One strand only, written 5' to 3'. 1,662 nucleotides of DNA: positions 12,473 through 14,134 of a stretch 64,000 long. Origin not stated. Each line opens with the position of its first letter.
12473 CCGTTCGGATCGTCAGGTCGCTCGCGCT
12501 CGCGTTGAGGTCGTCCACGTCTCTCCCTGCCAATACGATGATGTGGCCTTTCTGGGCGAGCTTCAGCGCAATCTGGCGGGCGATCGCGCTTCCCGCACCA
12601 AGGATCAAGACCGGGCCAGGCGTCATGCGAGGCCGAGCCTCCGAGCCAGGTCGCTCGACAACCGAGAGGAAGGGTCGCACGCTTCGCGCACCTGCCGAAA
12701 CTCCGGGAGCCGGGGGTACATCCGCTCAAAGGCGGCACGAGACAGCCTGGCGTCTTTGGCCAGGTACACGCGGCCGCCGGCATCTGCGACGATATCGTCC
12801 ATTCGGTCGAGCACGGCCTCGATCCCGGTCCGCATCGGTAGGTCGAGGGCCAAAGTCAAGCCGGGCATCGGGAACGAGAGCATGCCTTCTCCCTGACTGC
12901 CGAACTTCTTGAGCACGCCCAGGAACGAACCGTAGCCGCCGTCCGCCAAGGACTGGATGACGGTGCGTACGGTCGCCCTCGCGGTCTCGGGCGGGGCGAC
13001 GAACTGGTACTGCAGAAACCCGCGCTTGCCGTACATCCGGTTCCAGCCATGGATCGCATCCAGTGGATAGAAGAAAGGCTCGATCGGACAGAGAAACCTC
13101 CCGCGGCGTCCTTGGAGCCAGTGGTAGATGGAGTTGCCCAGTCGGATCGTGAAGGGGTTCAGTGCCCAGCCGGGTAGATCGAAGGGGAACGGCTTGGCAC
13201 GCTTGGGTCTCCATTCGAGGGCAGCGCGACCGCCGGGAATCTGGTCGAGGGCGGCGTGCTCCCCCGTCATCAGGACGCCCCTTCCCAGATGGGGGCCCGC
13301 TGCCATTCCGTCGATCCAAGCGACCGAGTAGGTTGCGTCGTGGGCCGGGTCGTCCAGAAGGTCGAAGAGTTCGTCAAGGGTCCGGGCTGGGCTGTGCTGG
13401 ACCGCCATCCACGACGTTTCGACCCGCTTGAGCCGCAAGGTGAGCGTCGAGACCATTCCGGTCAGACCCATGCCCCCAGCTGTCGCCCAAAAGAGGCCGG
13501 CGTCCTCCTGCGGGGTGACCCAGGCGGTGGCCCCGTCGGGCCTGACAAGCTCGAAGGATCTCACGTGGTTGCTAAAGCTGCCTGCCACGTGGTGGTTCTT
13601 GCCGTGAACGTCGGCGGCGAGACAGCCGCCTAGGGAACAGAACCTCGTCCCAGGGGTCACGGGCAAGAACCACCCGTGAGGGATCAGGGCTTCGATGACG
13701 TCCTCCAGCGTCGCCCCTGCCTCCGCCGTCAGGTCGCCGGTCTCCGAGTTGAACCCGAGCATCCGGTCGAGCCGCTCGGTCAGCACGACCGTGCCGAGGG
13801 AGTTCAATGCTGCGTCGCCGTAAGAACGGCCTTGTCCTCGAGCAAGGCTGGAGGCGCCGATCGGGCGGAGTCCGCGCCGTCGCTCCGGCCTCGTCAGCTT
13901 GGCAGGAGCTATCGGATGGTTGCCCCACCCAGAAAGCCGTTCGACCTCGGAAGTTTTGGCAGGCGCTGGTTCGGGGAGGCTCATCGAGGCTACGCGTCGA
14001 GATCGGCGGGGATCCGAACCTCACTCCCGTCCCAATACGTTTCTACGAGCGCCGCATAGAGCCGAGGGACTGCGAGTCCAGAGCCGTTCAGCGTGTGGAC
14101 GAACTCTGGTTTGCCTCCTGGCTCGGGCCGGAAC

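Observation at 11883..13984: DprE1/DprE2 orthologue pair outside the Actinobacteria, with Ala at the benzothiazinone-target cysteine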

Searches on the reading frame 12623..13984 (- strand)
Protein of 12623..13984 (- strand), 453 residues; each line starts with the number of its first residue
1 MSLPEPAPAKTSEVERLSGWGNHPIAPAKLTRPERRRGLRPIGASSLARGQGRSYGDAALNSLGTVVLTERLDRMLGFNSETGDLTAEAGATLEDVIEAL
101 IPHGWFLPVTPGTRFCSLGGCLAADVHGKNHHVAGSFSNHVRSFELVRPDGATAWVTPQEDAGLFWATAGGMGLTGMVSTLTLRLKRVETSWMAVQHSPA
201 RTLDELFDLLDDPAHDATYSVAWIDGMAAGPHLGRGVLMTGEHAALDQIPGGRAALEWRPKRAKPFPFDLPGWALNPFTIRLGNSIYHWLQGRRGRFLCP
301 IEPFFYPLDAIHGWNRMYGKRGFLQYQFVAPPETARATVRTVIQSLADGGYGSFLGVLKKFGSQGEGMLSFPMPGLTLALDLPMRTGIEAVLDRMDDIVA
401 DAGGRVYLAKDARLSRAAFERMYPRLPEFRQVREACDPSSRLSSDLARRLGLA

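Call 3: search_protein_families(library=pfam, proteins=[window:12623-13984:-])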
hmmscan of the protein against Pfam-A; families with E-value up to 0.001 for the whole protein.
window:12623-13984:- (453 aa): 2 families
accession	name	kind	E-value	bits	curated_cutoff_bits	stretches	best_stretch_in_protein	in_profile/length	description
PF01565.28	FAD_binding_4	-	1.5e-19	70.5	26.4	1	47-155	28-137/139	FAD binding domain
PF04030.19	ALO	-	4e-07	30.4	23.1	1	389-449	197-257/258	D-arabinono-1,4-lactone oxidase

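Call 4: search_protein_families(library=ncbifam, proteins=[window:12623-13984:-])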
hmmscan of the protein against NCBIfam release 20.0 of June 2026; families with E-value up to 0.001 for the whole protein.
window:12623-13984:- (453 aa): 9 families
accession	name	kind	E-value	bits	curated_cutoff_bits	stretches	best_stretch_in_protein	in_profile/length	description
NF053785.1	DcplphribOxDprE1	equivalog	1.5e-131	439.7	500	1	16-452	4-449/449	decaprenylphosphoryl-beta-D-ribose oxidase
TIGR01679.1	bact_FAD_ox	subfamily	9e-18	64.4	292.25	2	49-188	38-175/419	FAD-linked oxidoreductase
TIGR01678.1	FAD_lactone_ox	subfamily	1.2e-13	50.8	396.8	1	50-223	45-213/438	sugar 1,4-lactone oxidase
TIGR01677.1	pln_FAD_oxido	subfamily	5.9e-11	41.6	383.1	1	64-188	83-214/560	FAD-dependent oxidoreductase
NF041227.1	BagG_FevA2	exception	4.9e-08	32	850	1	55-189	79-211/455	bagremycin/ferroverdin biosynthesis FAD-dependent oxygenase BagG/FevA2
NF041226.1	BagK_FevA1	equivalog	2.5e-07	29.5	800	1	59-188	79-206/453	bagremycin/ferroverdin biosynthesis FAD-dependent oxygenase BagK/FevA1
TIGR00387.1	glcD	equivalog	4.3e-07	29.1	567.9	1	47-153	25-133/413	glycolate oxidase subunit GlcD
TIGR01676.1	GLDHase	equivalog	1e-05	24.6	458.25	1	50-185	92-225/541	L-galactonolactone dehydrogenase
NF049975.1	2HglutDHaseYdiJ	equivalog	0.00023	19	1350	1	49-164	84-200/1018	D-2-hydroxyglutarate dehydrogenase YdiJ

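Call 5: search_solved_structures(query=window:12623-13984:-, show_alignments=2)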
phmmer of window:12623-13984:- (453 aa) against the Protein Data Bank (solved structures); distinct sequences matched with E-value up to 0.001: 23.
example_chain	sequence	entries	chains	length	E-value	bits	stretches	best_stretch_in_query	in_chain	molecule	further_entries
4aut_A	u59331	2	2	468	1e-92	314.7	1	14-452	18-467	DECAPRENYL-PHOSPHORYL-BETA-D-RIBOFURANOSE-2-OXIDOREDUCTASE | DprE1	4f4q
6hfv_A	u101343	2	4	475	7.1e-90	305.3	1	10-452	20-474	Decaprenylphosphoryl-beta-D-ribose oxidase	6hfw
21gq_A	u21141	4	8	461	7.9e-90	305.2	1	11-452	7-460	Decaprenylphosphoryl-beta-D-ribose oxidase | Oxidoreductase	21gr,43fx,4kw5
5oep_A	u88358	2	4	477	8.4e-90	305.1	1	11-452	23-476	Decaprenylphosphoryl-beta-D-ribose oxidase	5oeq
4p8c_A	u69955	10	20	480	8.8e-90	305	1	11-452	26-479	Probable decaprenylphosphoryl-beta-D-ribose oxidase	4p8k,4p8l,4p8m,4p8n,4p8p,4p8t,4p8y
4fdn_A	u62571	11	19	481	8.9e-90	305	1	11-452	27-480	oxidoreductase DprE1 | Probable decaprenylphosphoryl-beta-D-ribose oxidase | decaprenylphosphoryl-beta-D-ribose oxidase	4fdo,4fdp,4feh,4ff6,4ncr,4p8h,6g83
5oel_A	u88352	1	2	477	3.6e-89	303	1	11-452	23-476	Decaprenylphosphoryl-beta-D-ribose oxidase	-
21gt_B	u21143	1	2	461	6.4e-89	302.2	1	11-452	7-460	Decaprenylphosphoryl-beta-D-ribose oxidase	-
4g3t_A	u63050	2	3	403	9.8e-88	298.3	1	54-452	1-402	oxidoreductase DprE1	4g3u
8qmy_A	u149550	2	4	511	8.1e-13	51.3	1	8-185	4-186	ancestral L-galactono-1,4-lactone dehydrogenase | L-galactono-1,4-lactone dehydrogenase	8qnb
8qnr_A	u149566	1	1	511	8.1e-13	51.3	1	8-185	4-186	L-galactono-1,4-lactone dehydrogenase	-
8qnc_A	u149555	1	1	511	1.1e-12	50.9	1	8-185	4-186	L-galactono-1,4-lactone dehydrogenase: A113G variant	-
8ot8_A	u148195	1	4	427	5.6e-11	45.2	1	18-216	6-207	FAD-binding protein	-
7sml_A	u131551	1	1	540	1e-08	37.7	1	48-206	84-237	L-GALACTONO-1,4-LACTONE DEHYDROGENASE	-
2vfr_A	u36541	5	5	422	2.9e-07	33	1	19-188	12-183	XYLITOL OXIDASE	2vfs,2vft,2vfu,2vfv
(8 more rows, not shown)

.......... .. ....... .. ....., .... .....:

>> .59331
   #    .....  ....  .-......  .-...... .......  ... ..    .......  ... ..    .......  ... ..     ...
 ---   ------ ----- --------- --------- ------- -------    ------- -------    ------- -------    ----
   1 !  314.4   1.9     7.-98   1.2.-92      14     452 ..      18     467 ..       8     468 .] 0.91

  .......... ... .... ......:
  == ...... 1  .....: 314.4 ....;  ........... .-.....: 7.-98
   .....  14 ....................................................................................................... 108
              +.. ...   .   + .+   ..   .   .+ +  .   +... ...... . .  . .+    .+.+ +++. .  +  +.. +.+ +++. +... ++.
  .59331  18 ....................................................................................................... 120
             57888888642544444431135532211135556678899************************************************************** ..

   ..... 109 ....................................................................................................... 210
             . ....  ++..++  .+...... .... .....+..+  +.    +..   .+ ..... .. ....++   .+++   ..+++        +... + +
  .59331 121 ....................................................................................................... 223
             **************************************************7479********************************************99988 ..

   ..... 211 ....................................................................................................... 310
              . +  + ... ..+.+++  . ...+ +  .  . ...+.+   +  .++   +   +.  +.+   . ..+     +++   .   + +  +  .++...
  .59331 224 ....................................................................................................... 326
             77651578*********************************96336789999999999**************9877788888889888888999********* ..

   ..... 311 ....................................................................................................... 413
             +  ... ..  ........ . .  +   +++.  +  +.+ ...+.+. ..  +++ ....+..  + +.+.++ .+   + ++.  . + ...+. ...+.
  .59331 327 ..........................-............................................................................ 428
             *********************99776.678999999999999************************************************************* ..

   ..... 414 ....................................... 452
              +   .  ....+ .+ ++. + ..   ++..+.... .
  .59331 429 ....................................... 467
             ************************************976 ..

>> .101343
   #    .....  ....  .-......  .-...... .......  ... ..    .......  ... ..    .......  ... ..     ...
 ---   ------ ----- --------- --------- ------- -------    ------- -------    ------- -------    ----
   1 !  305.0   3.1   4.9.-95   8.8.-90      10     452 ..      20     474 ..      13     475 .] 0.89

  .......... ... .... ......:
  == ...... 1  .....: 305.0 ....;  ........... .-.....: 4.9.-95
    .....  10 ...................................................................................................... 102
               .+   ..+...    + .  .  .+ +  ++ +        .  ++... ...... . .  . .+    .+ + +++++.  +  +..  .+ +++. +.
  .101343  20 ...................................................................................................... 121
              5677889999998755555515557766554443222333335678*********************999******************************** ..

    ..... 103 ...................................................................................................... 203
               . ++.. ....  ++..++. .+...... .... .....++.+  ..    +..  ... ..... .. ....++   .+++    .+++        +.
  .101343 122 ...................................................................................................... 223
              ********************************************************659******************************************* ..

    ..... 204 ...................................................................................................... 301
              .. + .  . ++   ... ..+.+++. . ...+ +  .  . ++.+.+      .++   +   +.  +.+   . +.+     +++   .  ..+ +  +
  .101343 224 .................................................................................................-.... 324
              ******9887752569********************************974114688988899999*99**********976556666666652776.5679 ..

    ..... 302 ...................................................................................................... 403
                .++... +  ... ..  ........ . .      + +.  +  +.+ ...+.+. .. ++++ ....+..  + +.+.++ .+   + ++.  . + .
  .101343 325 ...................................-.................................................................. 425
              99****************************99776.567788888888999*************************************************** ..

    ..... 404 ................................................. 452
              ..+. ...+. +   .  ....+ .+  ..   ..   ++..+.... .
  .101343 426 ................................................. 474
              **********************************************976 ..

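Call 6: find_encoding_contigs(protein=window:12623-13984:-, flank=10000, max_places=6)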
Protein window:12623-13984:- (453 aa): 5 contigs read that carry it; 3 places shown.
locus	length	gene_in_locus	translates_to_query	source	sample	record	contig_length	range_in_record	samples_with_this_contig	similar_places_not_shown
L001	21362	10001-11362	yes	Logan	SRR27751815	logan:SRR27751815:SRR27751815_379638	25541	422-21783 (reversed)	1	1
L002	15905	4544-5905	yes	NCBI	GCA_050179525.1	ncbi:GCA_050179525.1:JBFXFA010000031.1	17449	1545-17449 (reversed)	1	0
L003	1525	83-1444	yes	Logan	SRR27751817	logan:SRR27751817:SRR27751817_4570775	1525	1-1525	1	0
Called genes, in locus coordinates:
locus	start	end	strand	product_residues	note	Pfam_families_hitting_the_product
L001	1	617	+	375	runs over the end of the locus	-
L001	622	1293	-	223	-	PF02190:LON_substr_bdg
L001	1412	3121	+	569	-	PF01590:GAF, PF13492:GAF_3 (faint), PF13185:GAF_2, PF00989:PAS, PF08448:PAS_4, PF13426:PAS_9, PF00512:HisKA, PF02518:HATPase_c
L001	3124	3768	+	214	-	PF00702:Hydrolase, PF12710:HAD, PF13419:HAD_2, PF13242:Hydrolase_like (weak)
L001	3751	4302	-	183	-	PF13302:Acetyltransf_3, PF13523:Acetyltransf_8 (faint), PF00583:Acetyltransf_1 (faint)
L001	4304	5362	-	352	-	PF01380:SIS, PF10432:bact-PGI_C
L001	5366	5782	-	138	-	PF00436:SSB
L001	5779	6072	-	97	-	PF01250:Ribosomal_S6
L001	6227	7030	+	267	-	PF07660:STN (faint)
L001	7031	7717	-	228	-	PF01966:HD (weak)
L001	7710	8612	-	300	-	PF01522:Polysacc_deac_1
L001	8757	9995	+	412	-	PF02403:Seryl_tRNA_N, PF00587:tRNA-synt_2b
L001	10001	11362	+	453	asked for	PF01565:FAD_binding_4, PF04030:ALO (weak)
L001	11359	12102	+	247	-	PF00106:adh_short, PF08659:KR, PF13561:adh_short_C2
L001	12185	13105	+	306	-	PF00586:AIRS, PF02769:AIRS_C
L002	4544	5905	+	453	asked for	PF01565:FAD_binding_4, PF04030:ALO (weak)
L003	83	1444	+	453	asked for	PF01565:FAD_binding_4, PF04030:ALO (weak)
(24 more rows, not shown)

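Call 7: find_homologous_proteins(query=window:12623-13984:-)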
Query window:12623-13984:- (453 aa): 8000 proteins with E <= 0.001 among 8000 candidates; the best 120 are listed.
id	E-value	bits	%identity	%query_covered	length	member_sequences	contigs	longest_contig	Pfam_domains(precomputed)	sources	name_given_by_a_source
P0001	1.4e-292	989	94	100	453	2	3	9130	PF04030.20,PF01565.29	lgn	-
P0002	1.6e-265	899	85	100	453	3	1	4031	PF04030.20,PF01565.29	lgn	-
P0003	2.4e-252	856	81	100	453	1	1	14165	PF04030.20,PF01565.29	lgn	-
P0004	6.9e-202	690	68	99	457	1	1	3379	PF01565.29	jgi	jgi:decaprenylphospho-beta-D-ribofuranose 2-oxidase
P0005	3.1e-175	602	61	98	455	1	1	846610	PF04030.20,PF01565.29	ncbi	-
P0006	4.7e-170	585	59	98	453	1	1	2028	PF04030.20,PF01565.29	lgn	-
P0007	2.4e-166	572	57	98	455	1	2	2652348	PF01565.29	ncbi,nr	ncbi:MAG: FAD-binding oxidoreductase [Fimbriimonadaceae bacterium]|nr:FAD-binding oxidoreductase [Fi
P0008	9.8e-164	564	56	100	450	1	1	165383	PF04030.20,PF01565.29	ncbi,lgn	-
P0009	8.6e-163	561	57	98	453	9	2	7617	PF04030.20,PF01565.29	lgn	-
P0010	4.1e-162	558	58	97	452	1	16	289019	PF01565.29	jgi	jgi:decaprenylphospho-beta-D-ribofuranose 2-oxidase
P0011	2.5e-161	556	55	98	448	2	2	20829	PF04030.20,PF01565.29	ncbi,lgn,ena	-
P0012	3.0e-160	552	55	100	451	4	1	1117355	PF04030.20,PF01565.29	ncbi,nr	ncbi:MAG: FAD-binding oxidoreductase [Armatimonadetes bacterium]|nr:FAD-binding oxidoreductase [Arma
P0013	6.5e-159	548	54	98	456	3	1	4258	PF04030.20,PF01565.29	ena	-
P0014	5.7e-157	541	55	100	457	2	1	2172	PF01565.29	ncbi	-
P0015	2.1e-156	540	54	99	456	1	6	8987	PF04030.20,PF01565.29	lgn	-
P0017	1.1e-155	537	53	99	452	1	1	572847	PF04030.20,PF01565.29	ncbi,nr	ncbi:MAG: FAD-binding oxidoreductase [Armatimonadetes bacterium]|nr:FAD-binding oxidoreductase [Arma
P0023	1.4e-153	530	55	100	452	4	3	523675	PF04030.20,PF01565.29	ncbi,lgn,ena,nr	ncbi:MAG: FAD-binding oxidoreductase [Armatimonadetes bacterium]|nr:FAD-binding oxidoreductase [Arma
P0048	4.6e-150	519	57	95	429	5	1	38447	PF04030.20,PF01565.29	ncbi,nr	ncbi:MAG: FAD-binding oxidoreductase [Chthonomonadaceae bacterium]|nr:FAD-binding oxidoreductase [Ch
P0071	8.0e-149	515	53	96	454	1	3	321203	PF04030.20,PF01565.29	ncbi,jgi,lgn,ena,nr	ncbi:MAG TPA: FAD-binding oxidoreductase [Gallionellaceae bacterium]|nr:FAD-binding oxidoreductase [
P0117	1.8e-147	510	52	98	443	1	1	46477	PF04030.20,PF01565.29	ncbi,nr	ncbi:MAG: FAD-binding oxidoreductase [Fimbriimonadaceae bacterium]|nr:FAD-binding oxidoreductase [Fi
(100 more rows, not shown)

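Call 9: find_encoding_contigs(protein=P0007, flank=10000, max_places=2)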
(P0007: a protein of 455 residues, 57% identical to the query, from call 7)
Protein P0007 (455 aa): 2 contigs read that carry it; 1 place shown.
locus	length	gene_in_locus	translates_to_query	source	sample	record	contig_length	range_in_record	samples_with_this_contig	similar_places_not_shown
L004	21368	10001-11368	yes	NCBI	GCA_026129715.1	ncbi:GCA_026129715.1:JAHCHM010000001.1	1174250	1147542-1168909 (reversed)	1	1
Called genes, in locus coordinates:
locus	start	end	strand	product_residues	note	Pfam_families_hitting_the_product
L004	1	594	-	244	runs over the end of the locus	-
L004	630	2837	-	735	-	PF00270:DEAD, PF00271:Helicase_C, PF22982:WHD_HRQ1, PF09369:MZB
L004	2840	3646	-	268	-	PF00902:TatC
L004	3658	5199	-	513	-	-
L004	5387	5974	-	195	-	PF07963:N_methyl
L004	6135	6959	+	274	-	-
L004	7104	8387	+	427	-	PF02403:Seryl_tRNA_N, PF00587:tRNA-synt_2b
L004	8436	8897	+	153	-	PF12867:DinB_2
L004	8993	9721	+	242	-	PF00756:Esterase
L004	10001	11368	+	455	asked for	PF01565:FAD_binding_4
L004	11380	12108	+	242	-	PF00106:adh_short, PF08659:KR, PF13561:adh_short_C2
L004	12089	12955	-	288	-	PF00701:DHDPS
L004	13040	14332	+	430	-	PF01595:CNNM, PF00571:CBS (weak), PF03471:CorC_HlyC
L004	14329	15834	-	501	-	PF00221:Lyase_aromatic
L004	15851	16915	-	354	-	-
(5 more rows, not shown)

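Call 10: find_encoding_contigs(protein=P0012, flank=10000, max_places=2)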
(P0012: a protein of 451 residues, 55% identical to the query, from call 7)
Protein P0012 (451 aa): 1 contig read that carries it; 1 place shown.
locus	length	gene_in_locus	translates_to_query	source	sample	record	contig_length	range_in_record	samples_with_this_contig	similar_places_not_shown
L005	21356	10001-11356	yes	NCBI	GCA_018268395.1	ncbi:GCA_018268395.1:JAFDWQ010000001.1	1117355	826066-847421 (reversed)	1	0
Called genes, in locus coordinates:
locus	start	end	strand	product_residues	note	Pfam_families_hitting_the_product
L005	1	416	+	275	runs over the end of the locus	PF07963:N_methyl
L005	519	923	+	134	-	PF14520:HHH_5 (faint), PF14229:DUF4332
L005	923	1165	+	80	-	-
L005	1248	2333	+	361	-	PF00355:Rieske, PF00848:Ring_hydroxyl_A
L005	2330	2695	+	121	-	PF04241:DUF423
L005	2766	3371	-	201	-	PF07589:PEP_exosort_dom (weak)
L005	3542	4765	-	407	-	PF00180:Iso_dh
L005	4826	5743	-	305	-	PF05721:PhyH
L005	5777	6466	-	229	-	PF01966:HD (weak)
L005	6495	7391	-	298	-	PF01522:Polysacc_deac_1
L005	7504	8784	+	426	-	PF02403:Seryl_tRNA_N, PF00587:tRNA-synt_2b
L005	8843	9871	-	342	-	PF07813:LTXXQ (faint), PF16231:DUF4890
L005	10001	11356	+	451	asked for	PF01565:FAD_binding_4, PF04030:ALO (weak)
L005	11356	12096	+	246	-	PF00106:adh_short, PF08659:KR, PF13561:adh_short_C2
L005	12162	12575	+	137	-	-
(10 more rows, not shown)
